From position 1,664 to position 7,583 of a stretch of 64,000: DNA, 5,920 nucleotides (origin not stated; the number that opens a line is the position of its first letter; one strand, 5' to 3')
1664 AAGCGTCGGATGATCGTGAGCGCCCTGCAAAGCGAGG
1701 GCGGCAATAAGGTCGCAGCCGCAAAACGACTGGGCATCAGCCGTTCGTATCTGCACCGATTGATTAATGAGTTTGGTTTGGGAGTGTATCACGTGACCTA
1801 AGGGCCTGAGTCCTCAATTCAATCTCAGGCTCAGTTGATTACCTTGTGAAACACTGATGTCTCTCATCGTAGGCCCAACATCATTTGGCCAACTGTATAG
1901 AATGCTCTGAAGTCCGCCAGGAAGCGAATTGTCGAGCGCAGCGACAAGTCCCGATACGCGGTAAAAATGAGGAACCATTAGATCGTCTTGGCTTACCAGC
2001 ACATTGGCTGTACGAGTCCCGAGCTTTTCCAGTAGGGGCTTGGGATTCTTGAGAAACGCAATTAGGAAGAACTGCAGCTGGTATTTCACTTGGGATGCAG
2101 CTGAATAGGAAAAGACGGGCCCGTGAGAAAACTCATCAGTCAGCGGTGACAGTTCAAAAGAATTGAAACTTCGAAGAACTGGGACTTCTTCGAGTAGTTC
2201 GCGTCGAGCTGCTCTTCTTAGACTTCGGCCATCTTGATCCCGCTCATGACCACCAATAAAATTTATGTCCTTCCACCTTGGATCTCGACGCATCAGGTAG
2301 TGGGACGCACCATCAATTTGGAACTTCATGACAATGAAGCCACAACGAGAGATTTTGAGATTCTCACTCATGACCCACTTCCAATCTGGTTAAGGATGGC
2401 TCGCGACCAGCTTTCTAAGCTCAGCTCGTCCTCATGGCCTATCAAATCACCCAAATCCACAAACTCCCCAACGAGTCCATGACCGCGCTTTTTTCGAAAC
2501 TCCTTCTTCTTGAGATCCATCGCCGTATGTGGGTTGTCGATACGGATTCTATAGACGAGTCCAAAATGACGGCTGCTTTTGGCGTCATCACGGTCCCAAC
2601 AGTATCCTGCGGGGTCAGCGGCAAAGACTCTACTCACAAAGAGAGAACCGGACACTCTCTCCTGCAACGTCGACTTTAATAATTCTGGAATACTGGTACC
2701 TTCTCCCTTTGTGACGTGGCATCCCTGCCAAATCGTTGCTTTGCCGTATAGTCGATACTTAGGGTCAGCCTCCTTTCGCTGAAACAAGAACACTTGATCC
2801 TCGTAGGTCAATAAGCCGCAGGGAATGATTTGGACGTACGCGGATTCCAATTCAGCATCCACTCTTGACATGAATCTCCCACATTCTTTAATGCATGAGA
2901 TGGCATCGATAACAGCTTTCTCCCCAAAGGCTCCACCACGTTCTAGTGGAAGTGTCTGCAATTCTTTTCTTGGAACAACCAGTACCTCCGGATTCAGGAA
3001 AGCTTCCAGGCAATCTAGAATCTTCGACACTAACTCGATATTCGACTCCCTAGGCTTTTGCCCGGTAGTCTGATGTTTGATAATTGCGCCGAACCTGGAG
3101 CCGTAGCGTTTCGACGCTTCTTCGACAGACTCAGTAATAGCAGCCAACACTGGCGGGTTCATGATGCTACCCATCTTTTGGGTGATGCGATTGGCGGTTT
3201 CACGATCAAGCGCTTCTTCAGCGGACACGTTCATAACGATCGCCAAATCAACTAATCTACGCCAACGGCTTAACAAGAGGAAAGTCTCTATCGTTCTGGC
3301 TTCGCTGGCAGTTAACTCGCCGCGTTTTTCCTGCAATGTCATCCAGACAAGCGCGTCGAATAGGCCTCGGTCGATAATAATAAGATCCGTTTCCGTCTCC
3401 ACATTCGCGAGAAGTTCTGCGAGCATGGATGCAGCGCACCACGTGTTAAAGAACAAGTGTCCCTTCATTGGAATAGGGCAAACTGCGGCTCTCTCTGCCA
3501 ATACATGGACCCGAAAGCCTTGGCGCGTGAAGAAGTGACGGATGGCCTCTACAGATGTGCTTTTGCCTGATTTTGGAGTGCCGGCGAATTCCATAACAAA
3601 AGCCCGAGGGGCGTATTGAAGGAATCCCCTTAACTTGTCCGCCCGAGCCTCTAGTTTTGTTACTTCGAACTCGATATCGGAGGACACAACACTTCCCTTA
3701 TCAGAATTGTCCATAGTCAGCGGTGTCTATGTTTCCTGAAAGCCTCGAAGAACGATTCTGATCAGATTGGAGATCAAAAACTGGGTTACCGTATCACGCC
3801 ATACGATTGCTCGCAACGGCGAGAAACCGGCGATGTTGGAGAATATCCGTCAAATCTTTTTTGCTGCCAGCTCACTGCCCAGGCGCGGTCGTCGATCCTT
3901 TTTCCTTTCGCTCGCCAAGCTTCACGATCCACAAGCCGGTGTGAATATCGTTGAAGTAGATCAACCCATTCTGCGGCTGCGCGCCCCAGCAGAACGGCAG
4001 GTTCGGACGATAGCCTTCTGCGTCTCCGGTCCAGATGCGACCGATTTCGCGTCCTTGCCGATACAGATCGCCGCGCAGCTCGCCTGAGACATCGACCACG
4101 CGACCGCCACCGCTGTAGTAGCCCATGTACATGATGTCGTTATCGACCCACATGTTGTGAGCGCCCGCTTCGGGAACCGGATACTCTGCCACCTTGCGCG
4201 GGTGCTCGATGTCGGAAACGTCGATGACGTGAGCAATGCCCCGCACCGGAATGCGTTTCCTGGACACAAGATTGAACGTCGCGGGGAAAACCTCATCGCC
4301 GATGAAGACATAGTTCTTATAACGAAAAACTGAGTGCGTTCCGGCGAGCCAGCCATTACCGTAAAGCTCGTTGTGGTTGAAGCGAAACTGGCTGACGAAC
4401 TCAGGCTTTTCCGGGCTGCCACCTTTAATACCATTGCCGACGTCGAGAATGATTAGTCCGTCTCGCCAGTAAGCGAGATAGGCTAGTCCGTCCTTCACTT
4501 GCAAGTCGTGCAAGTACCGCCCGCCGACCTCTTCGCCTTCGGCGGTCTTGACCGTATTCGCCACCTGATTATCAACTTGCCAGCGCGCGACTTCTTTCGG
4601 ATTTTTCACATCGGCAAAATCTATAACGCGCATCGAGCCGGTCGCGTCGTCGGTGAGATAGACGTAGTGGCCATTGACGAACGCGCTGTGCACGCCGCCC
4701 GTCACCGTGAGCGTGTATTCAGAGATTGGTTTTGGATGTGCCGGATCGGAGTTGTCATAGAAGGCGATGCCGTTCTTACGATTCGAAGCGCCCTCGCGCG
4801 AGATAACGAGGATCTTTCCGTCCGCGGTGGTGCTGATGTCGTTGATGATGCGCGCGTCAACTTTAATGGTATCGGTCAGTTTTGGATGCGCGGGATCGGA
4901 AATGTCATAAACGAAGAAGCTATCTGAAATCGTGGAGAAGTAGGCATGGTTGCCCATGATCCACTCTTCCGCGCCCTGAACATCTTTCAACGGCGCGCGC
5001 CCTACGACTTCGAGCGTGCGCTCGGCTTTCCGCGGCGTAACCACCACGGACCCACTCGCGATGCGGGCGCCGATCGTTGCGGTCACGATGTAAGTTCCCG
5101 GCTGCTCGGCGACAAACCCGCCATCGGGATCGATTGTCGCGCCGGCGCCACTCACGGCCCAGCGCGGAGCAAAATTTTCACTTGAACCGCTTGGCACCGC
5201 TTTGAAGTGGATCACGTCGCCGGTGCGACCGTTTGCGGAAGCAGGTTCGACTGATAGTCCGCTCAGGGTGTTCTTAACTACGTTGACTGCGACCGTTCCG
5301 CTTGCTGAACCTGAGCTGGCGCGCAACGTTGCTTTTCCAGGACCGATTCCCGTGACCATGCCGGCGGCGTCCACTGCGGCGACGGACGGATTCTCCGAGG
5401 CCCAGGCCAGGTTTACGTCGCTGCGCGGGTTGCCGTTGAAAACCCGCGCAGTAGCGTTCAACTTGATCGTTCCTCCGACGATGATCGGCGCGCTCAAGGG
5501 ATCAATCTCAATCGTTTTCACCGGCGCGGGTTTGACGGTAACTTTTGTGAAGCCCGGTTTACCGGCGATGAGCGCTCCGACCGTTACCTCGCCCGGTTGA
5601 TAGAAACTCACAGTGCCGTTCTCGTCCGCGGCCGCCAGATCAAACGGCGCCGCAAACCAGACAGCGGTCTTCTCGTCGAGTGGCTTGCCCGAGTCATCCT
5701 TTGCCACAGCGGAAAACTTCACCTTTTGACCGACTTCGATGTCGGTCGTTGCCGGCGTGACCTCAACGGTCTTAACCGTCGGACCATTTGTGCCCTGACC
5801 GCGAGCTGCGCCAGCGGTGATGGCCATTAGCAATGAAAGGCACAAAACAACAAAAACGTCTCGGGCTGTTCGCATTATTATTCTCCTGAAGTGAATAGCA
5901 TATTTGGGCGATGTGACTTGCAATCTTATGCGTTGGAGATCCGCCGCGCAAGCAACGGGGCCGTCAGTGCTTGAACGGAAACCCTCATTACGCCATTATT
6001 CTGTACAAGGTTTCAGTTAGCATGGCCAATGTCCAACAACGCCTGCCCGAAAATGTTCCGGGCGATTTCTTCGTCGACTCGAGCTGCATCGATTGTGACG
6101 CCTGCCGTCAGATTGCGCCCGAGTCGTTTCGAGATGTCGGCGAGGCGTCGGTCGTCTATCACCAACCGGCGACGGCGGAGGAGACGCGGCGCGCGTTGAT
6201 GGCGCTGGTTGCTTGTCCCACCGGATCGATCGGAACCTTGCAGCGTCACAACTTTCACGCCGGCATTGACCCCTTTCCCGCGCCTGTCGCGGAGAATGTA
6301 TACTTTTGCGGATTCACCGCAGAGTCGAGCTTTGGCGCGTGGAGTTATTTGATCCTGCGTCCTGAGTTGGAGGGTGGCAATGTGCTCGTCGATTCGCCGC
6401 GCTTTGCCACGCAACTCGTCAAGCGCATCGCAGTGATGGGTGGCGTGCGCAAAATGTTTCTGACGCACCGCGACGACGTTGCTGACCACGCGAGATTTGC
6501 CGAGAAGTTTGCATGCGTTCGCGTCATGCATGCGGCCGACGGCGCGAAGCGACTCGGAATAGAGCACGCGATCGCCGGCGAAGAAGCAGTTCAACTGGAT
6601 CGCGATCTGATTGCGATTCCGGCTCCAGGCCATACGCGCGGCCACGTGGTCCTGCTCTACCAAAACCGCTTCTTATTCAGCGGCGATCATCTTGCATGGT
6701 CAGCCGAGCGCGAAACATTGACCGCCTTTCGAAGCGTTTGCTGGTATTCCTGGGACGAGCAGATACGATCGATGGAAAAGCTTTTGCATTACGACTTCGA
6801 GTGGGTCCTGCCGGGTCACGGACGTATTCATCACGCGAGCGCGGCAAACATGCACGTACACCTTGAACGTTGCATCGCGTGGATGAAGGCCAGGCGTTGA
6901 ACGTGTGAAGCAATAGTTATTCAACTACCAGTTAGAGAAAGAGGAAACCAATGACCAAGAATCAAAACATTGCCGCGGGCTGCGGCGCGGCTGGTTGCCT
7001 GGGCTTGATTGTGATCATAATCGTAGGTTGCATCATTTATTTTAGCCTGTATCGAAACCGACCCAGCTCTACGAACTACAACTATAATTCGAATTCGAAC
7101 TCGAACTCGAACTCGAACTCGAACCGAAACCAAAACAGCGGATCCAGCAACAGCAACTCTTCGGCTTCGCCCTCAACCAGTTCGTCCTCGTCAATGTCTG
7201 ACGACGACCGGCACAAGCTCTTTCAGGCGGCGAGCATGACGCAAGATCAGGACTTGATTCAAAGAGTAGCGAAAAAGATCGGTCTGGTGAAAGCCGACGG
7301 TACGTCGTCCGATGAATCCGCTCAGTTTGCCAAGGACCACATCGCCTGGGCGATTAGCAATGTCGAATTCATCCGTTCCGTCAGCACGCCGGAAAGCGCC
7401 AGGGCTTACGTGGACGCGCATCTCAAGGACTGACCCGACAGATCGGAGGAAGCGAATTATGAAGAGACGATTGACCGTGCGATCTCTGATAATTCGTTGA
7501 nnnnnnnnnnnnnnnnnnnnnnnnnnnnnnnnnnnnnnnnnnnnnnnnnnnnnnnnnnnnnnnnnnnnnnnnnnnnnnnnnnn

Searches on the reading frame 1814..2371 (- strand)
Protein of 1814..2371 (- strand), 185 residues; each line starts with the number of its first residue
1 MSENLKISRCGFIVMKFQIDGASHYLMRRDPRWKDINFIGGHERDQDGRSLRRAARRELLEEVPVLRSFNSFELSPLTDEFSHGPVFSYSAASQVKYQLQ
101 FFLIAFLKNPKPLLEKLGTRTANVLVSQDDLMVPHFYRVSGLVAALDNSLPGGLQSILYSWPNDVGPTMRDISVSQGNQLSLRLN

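Call 91: search_protein_families(library=pfam, proteins=[window:1814-2371:-], max_evalue=0.1)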
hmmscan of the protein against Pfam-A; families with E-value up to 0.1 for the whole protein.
window:1814-2371:- (185 aa): 1 family
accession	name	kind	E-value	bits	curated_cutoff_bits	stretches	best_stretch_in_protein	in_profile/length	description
PF00293.34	NUDIX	-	0.0014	19.1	21.1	1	26-74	19-65/134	NUDIX domain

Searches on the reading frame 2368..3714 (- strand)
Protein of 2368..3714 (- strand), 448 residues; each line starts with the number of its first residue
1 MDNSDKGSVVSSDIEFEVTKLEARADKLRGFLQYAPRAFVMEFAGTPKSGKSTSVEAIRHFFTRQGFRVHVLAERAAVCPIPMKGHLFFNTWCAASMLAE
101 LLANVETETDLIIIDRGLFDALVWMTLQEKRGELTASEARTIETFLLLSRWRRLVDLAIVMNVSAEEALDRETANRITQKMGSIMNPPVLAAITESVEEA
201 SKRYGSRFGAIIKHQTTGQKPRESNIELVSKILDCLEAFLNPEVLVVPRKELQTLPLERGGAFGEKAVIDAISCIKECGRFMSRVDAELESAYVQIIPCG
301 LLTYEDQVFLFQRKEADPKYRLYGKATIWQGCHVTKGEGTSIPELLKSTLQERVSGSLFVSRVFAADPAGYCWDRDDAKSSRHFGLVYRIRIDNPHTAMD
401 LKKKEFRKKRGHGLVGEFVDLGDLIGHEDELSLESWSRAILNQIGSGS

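Call 91: search_protein_families(library=pfam, proteins=[window:2368-3714:-], max_evalue=0.1)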
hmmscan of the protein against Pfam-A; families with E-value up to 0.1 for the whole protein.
window:2368-3714:- (448 aa): 5 families
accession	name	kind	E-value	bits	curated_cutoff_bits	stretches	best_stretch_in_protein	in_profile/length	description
PF03308.22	MeaB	-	8.8e-06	25.4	23.1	1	27-73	22-68/273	Methylmalonyl Co-A mutase-associated GTPase MeaB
PF13521.12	AAA_28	-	7.2e-05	23.5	27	1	43-154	4-122/164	AAA domain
PF13604.12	AAA_30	-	0.0062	16.7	27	1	43-115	23-95/191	AAA domain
PF09243.16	Rsm22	-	0.086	12.7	23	0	12-96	110-186/275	Mitochondrial small ribosomal subunit Rsm22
PF08433.16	KTI12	-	0.091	12.7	22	0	43-76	6-39/271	Chromatin associated protein KTI12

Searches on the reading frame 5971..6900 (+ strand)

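Call 5: search_protein_families(library=pfam, proteins=[window:5971-6900:+], max_evalue=1)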
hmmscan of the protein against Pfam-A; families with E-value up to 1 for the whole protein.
window:5971-6900:+ (309 aa): 3 families
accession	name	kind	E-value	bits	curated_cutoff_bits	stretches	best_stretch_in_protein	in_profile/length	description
PF13370.11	Fer4_13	-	2.7e-18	66.8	24.5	1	35-89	1-58/58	4Fe-4S single cluster domain of Ferredoxin I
PF00753.33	Lactamase_B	-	0.00036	21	22.7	1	201-283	110-196/196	Metallo-beta-lactamase superfamily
PF14597.12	Lactamase_B_5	-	0.06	13.2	28.4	1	118-272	18-168/199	Metallo-beta-lactamase superfamily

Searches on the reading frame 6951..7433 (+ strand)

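Call 5: search_protein_families(library=pfam, proteins=[window:6951-7433:+], max_evalue=1)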
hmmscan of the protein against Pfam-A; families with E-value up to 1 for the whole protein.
window:6951-7433:+ (160 aa): 8 families
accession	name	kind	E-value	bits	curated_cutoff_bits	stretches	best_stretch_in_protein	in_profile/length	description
PF16118.10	DUF4834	-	0.00011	23.5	27.8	1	17-92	9-86/99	Domain of unknown function (DUF4834)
PF10500.14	SR-25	-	0.0051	16.9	40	1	47-94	48-95/226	Nuclear RNA-splicing-associated protein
PF13985.11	YbgS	-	0.0079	16.8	27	1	47-124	47-123/124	YbgS-like protein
PF11027.13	DUF2615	-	0.023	15.2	23.4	1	18-62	53-96/104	Protein of unknown function (DUF2615)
PF22251.1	PFF1_TM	-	0.043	13.8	32.3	1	21-95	106-177/300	Vacuolar membrane protease, transmembrane domain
PF04145.20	Ctr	-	0.11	13.5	25.3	1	17-99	26-106/151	Ctr copper transporter family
PF01733.24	Nucleoside_tran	-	0.21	11.4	29.8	1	20-84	70-131/309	Nucleoside transporter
PF12722.12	Hid1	-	0.23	10.1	22.5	1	42-129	590-679/812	High-temperature-induced dauer-formation protein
